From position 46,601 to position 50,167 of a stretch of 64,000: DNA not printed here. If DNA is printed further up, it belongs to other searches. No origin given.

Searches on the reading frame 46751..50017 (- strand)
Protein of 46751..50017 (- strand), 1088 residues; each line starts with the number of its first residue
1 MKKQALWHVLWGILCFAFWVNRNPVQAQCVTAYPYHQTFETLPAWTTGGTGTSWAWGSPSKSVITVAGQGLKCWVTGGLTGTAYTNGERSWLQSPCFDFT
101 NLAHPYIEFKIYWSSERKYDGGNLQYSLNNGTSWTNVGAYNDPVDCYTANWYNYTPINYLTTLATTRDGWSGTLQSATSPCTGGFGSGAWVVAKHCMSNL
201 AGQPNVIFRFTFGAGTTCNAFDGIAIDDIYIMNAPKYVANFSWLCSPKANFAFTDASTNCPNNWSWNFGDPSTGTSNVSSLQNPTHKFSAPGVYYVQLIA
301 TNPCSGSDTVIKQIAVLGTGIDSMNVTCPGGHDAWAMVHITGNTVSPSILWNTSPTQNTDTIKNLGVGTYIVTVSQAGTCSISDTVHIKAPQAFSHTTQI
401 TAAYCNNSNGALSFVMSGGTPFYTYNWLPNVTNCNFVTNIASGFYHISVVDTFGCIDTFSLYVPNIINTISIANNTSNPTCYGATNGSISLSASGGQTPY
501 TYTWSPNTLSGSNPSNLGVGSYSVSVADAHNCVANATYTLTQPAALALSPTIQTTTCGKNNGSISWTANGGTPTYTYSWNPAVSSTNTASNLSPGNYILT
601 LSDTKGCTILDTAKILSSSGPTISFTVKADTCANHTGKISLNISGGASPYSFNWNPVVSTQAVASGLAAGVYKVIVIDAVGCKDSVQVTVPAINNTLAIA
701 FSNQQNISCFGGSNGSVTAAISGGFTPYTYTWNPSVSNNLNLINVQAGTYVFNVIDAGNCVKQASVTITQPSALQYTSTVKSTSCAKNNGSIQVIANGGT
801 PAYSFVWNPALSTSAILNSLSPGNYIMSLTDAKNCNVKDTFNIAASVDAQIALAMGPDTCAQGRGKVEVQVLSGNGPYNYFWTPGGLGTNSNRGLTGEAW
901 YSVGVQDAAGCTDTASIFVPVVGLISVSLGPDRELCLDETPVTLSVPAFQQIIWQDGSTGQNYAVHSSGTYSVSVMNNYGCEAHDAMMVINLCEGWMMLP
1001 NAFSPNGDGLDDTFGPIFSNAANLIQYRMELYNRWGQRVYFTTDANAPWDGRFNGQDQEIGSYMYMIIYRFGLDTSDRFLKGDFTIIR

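Call 54: search_protein_families(library=pfam, proteins=[window:46751-50017:-], max_evalue=0.001)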
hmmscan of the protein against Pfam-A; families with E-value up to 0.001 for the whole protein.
window:46751-50017:- (1088 aa): 4 families
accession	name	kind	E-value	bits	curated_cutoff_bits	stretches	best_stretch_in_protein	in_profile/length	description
PF13573.12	SprB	-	1.5e-53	178.6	28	6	474-508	2-36/37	SprB repeat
PF13585.12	CHU_C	-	4.4e-14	52.8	27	1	999-1069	3-72/86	CHU_C Type IX secretion signal domain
PF18911.6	PKD_4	-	5.3e-09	36.5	27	1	251-309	24-78/85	PKD domain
PF00801.26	PKD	-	2e-07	31.4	23.5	1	262-311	30-76/80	PKD domain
